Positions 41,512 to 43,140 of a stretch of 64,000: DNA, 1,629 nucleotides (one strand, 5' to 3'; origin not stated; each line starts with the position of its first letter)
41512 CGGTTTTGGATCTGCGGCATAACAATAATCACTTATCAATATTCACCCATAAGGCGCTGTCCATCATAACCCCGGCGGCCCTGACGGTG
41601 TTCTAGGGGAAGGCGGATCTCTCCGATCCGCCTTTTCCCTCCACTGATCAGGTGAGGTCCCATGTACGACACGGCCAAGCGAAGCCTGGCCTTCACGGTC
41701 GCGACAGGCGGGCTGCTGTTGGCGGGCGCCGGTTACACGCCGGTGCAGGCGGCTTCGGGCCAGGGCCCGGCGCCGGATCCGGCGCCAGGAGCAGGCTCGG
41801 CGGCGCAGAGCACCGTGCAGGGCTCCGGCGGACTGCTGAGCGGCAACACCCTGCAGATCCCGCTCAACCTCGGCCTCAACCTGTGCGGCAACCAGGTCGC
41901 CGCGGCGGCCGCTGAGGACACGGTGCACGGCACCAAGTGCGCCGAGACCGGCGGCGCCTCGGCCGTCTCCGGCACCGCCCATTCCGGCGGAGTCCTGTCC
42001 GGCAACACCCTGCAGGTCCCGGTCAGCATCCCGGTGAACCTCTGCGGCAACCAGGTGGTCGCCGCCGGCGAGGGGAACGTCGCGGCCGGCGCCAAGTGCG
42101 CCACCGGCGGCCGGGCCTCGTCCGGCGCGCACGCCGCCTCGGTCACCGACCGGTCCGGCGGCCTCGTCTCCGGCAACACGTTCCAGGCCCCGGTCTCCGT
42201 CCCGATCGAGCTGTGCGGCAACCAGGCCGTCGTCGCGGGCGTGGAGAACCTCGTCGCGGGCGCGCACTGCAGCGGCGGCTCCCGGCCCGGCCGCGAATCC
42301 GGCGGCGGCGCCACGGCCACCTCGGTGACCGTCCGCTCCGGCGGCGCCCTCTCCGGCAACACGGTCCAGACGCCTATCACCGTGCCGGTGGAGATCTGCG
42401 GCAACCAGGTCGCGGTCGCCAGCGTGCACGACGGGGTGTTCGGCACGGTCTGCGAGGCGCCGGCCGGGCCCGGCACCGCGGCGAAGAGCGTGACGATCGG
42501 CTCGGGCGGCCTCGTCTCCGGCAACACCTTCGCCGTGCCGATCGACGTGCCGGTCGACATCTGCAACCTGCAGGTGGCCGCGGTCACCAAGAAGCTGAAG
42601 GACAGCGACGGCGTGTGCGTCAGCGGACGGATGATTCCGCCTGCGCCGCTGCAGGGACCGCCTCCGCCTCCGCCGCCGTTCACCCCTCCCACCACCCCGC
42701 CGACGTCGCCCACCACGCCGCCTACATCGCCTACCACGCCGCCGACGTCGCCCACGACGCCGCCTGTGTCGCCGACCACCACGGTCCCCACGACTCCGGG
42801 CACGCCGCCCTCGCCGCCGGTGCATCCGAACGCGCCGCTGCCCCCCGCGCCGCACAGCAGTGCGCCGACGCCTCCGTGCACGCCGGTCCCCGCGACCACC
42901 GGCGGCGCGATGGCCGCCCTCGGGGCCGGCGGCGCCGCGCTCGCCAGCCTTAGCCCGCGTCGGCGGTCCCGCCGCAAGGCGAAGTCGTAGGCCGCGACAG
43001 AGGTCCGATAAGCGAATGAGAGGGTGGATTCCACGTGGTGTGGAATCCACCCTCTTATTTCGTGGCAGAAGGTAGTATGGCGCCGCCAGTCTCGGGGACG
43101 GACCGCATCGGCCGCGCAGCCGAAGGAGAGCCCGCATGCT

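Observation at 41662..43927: Five-domain chaplin-like protein with sortase sorting signal, paired with a class-E sortase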

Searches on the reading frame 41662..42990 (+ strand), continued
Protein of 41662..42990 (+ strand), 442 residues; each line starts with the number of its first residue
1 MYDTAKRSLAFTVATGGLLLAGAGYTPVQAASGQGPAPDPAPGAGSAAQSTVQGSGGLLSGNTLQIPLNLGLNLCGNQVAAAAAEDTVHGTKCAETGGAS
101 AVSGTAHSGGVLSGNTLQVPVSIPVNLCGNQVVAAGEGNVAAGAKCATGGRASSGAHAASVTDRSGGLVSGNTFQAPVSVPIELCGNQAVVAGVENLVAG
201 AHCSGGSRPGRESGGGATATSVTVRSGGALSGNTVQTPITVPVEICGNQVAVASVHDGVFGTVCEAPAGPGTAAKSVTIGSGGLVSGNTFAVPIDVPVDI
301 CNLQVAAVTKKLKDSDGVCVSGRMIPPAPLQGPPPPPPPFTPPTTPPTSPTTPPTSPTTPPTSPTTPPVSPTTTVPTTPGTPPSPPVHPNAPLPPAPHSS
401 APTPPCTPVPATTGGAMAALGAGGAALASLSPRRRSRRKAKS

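Call 16: find_related_loci(query=window:41662-42990:+, collection=genome_contigs, flank=6000)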
Query window:41662-42990:+ (442 aa) in genome_contigs; peptide patterns used: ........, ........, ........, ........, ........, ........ (x = any residue, [..] = any of these).
164 stretches matched a pattern, but none encodes a relative of the query by tblastn (E <= 1e-3).

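Call 39: search_protein_families(library=pfam, proteins=[P0002, P0003, P0008, P0012, P0031, P0036, P0037, P0042, P0045, P0065], max_evalue=0.001)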
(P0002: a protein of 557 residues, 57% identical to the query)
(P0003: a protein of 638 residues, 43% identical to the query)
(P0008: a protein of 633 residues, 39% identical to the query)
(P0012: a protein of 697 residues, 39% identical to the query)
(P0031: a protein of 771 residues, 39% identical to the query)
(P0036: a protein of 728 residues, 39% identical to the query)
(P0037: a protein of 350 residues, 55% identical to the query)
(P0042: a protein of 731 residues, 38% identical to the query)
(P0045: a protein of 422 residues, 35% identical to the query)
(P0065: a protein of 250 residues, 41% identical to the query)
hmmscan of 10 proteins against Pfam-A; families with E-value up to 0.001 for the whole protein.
P0002 (557 aa): 1 family
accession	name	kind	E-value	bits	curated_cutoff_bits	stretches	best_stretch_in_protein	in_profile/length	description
PF03777.18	ChpA-C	-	3e-76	251.6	21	6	253-305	3-55/57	ChpA-C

P0003 (638 aa): 1 family
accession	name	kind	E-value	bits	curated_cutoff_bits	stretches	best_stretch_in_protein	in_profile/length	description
PF03777.18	ChpA-C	-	4.7e-99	324.6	21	7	132-184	4-56/57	ChpA-C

P0008 (633 aa): 1 family
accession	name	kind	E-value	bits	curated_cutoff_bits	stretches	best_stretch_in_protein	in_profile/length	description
PF03777.18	ChpA-C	-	1.6e-57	191.6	21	7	211-263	5-57/57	ChpA-C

P0012 (697 aa): 1 family
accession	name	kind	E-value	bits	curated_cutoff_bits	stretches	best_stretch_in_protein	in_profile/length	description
PF03777.18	ChpA-C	-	1.4e-62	207.8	21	7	224-275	6-57/57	ChpA-C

P0031 (771 aa): 1 family
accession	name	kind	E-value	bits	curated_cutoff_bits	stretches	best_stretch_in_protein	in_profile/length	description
PF03777.18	ChpA-C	-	1.2e-60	201.7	21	6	200-251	5-56/57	ChpA-C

P0036 (728 aa): 1 family
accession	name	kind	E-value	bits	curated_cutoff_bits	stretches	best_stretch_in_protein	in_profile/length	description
PF03777.18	ChpA-C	-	1.6e-53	178.8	21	6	200-251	5-56/57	ChpA-C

P0037 (350 aa): 1 family
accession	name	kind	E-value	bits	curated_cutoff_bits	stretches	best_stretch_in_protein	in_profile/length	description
PF03777.18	ChpA-C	-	2.7e-43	146.1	21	3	96-147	4-55/57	ChpA-C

P0042 (731 aa): 1 family
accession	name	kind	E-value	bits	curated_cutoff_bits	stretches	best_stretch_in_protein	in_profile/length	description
PF03777.18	ChpA-C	-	2.3e-54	181.5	21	8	306-347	5-45/57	ChpA-C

P0045 (422 aa): 1 family
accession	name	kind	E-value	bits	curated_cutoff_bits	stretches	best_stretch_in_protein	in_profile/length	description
PF03777.18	ChpA-C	-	1.6e-39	134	21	6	119-157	9-47/57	ChpA-C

P0065 (250 aa): 1 family
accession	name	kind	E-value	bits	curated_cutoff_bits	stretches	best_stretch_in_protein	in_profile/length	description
PF03777.18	ChpA-C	-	4.6e-49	164.5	21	2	28-83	2-57/57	ChpA-C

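Call 50: predict_structure(alignment_id=A5)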
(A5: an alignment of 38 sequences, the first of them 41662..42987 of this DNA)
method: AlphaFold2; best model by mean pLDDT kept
length: 442 residues; sequences in the alignment: 38
mean_pLDDT: 59.5   pTM: 0.54
mean pLDDT of the five models: 59.5, 58.2, 52.8, 50.6, 49.4
residues with pLDDT >= 90: 6; 70-90: 127; 50-70: 124; < 50: 185
segments of 3 or more residues with pLDDT < 50: 1-32, 75-78, 80-92, 131-148, 186-190, 192-210, 247-266, 299-330, 412-437
pLDDT, mean of each block of 10 residues (from residue 1): 44 39 37 59 75 82 83 50 43 63 85 87 63 44 47 76 86 88 53 44 42 70 85 86 55 44 49 80 77 66 43 43 43 64 64 57 58 56 64 55 53 43 36 43 49
secondary structure, 60 per line:
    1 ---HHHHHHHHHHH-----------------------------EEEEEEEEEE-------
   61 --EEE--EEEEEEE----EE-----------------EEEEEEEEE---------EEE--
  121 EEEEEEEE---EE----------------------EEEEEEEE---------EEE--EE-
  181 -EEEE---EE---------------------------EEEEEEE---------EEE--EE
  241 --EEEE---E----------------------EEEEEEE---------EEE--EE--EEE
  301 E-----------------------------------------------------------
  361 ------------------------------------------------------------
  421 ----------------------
elements in order: H4-14 E44-53 E63-65 E68-74 E98-106 E116-118 E121-128 E156-163 E173-175 E182-185 E218-224 E234-236 E243-246 E273-279 E289-291 E298-301

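Call 56: fold_search(model_id=the predicted structure, library=pdb)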
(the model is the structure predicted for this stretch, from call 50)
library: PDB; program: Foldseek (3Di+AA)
matches with E <= 10: 17; with E <= 0.001: 0
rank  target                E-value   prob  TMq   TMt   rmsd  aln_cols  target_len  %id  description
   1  9u4u_A                8.7e-02  0.07  0.08  0.17  23.4       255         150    9  Structure of the functional amyloid FapC from Pseudomonas sp.UK4 (released 2025-08-06)
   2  8enq_A                3.4e-01  0.23  0.10  0.33  11.2       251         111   10  E. coli CsgA fibril (218-pixel box size) (released 2023-10-04)
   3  8bwk_B                8.7e-01  0.00  0.05  0.04  23.6       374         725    6  Metagenomic derived PL6 alginate lyase (released 2023-12-20)
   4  5awf_E                1.3e+00  0.03  0.10  0.12  18.2       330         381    6  Crystal structure of SufB-SufC-SufD complex from Escherichia coli (released 2015-11-11)
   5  5awf_A                1.7e+00  0.03  0.11  0.13  21.2       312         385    5  Crystal structure of SufB-SufC-SufD complex from Escherichia coli (released 2015-11-11)
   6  6n2c_A                2.6e+00  0.00  0.07  0.07  21.6       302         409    6  The Crystal Structure of Caldicellulosiruptor hydrothermalis Tapirin C-terminal domain (released 2018-12-19)
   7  5awg_E                2.9e+00  0.02  0.12  0.14  17.1       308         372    8  Crystal structure of Hg-bound SufB-SufC-SufD complex from Escherichia coli (released 2015-11-11)
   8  9nqd_0                3.4e+00  0.00  0.05  0.08  28.5       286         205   10  Structure of Pseudomonas FapC Biofilm-Forming Functional Amyloid (released 2025-06-25)
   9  9rkv_M                4.8e+00  0.01  0.08  0.07  23.4       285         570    9  Agrobacterium phage 7-7-1 tail fibers (released 2025-12-10)
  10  6n2b_A                4.8e+00  0.00  0.05  0.06  21.5       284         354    6  The Crystal Structure of Caldicellulosiruptor kristjanssonii Tapirin C-terminal domain (released 2018-12-19)
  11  4ihh_B                4.8e+00  0.00  0.05  0.06  21.5       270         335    7  Chasing Acyl Carrier Protein Through a Catalytic Cycle of Lipid A Production (released 2013-11-13)
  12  3n6z                  5.3e+00  0.00  0.06  0.06  21.8       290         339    8  Crystal structure of a putative immunoglobulin A1 protease (BACOVA_03286) from Bacteroides ovatus at 1.30 A resolution (released 2010-07-21)
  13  4ihf_B                6.1e+00  0.00  0.06  0.06  22.9       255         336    9  Chasing Acyl Carrier Protein Through a Catalytic Cycle of Lipid A Production (released 2013-11-13)
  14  4ihh_F                6.1e+00  0.00  0.05  0.07  21.8       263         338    8  Chasing Acyl Carrier Protein Through a Catalytic Cycle of Lipid A Production (released 2013-11-13)
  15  6pyk                  6.8e+00  0.00  0.06  0.09  19.7       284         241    6  P. mirabilis hemolysin A mutant - F80L (released 2020-08-05)
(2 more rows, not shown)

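Call 71: find_encoding_contigs(protein=P0037, flank=8000, max_places=2)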
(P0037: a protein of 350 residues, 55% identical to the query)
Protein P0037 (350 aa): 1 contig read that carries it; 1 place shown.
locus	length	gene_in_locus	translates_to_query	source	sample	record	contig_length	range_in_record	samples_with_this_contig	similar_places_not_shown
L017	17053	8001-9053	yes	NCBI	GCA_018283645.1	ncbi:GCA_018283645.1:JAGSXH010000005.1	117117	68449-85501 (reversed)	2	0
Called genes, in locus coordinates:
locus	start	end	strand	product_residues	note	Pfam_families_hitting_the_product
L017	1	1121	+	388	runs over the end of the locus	PF02562:PhoH, PF13604:AAA_30, PF13245:AAA_19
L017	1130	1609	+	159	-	PF02130:YbeY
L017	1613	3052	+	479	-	PF01595:CNNM, PF00571:CBS, PF03471:CorC_HlyC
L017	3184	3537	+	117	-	PF26947:CDL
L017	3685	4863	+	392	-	PF03816:LytR_cpsA_psr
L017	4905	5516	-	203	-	PF01169:GDT1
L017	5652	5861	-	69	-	-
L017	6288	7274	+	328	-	PF03405:FA_desaturase_2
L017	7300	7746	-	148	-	PF00903:Glyoxalase, PF18029:Glyoxalase_6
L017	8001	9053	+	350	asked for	PF03777:ChpA-C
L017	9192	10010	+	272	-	PF04203:Sortase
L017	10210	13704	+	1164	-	PF13360:PQQ_2 (faint), PF12371:TMEM131_like_N (faint), PF24798:Ig-CFAP74_4th (faint), PF07610:DUF1573 (weak), PF15780:ASH, PF22073:Cep192_D4 (weak), PF22544:HYDIN_VesB_CFA65-like_Ig, PF18483:Lectin_L-type_dom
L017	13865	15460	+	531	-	PF00553:CBM_2, PF00150:Cellulase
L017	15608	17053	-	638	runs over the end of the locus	PF00150:Cellulase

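Call 72: find_encoding_contigs(protein=P0042, flank=5000, max_places=2)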
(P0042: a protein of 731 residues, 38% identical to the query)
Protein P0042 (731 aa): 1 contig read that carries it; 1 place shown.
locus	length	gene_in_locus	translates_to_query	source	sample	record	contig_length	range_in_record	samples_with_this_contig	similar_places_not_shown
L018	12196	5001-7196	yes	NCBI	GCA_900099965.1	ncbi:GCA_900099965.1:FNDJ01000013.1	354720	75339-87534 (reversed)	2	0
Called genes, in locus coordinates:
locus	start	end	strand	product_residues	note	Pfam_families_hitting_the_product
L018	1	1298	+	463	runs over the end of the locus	PF07508:Recombinase, PF13408:Zn_ribbon_recom (weak)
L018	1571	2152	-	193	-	PF09346:SMI1_KNR4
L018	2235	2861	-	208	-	PF19054:DUF5753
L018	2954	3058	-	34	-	-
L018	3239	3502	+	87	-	-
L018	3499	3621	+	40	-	-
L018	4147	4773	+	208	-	-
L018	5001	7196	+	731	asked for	PF03777:ChpA-C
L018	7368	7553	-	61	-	PF18963:DUF5703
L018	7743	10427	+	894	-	PF01751:Toprim, PF01131:Topoisom_bac, PF13368:Toprim_C_rpt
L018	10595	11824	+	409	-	PF28548:4TM_phosphoesterase (weak), PF00149:Metallophos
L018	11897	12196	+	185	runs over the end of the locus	PF12844:HTH_19 (weak), PF13560:HTH_31, PF01381:HTH_3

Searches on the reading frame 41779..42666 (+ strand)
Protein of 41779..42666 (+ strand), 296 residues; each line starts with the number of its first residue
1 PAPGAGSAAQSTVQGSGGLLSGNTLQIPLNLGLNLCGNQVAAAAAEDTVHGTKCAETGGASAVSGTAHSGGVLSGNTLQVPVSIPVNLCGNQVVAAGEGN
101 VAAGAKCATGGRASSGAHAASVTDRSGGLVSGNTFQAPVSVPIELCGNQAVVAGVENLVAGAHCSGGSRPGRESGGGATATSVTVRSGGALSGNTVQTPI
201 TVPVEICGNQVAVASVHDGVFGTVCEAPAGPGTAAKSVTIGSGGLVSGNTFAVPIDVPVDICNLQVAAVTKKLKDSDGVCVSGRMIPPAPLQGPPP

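Call 75: predict_structure(alignment_id=A6)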
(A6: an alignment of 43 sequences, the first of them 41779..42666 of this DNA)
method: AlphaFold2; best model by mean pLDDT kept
length: 296 residues; sequences in the alignment: 43
mean_pLDDT: 71.1   pTM: 0.62
mean pLDDT of the five models: 71.1, 64.8, 64.5, 47.6, 43.3
residues with pLDDT >= 90: 0; 70-90: 190; 50-70: 97; < 50: 9
segments of 3 or more residues with pLDDT < 50: 1-3, 292-296
pLDDT, mean of each block of 10 residues (from residue 1): 59 75 79 65 70 62 77 81 76 73 62 68 78 83 74 74 60 65 80 81 75 74 67 77 72 75 70 67 56 47
secondary structure, 60 per line:
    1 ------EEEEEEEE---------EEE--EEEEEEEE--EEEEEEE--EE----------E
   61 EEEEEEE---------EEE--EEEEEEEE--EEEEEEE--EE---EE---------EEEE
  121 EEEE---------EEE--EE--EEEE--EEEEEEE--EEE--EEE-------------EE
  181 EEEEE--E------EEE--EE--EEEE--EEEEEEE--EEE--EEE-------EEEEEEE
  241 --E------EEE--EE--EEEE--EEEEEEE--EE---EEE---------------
elements in order: E7-14 E24-26 E29-36 E39-45 E60-67 E77-79 E82-89 E92-98 E117-124 E134-136 E143-146 E149-155 E158-160 E163-165 E179-185 E195-197 E204-207 E210-216 E219-221 E224-226 E234-240 E250-252 E259-262 E265-271 E279-281

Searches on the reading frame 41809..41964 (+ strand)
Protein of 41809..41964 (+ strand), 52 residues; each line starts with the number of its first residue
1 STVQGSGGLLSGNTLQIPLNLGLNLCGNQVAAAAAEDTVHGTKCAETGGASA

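Call 51: search_protein_representatives(alignment_id=A4)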
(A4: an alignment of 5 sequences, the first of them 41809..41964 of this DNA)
Query: 5 sequences, 52 profile positions. Proteins with E-value up to 0.001 (for the whole library): 911; up to 1e-10: 354; up to 1e-30: 27. The best 150 are listed.
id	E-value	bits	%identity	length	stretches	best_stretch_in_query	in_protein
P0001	4.0e-124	420.4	-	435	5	1-52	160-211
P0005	3.5e-99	340.5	-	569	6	1-49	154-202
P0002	1.8e-97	335.0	-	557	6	1-50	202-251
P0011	8.1e-90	310.5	-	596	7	1-50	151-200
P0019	2.1e-89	309.2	-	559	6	2-52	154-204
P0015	9.7e-86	297.4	-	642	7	1-51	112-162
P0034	8.5e-65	230.4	-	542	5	2-50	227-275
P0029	9.9e-64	227.0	-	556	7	3-51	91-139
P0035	3.7e-61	218.7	-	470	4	1-49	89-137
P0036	2.3e-55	200.2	-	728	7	3-51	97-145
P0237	2.3e-50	184.2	-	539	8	2-51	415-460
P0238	9.8e-48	175.8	-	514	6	1-48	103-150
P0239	8.4e-47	172.8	-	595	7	2-37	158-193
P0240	9.1e-47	172.7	-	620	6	2-50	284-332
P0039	6.7e-43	160.3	-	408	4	2-50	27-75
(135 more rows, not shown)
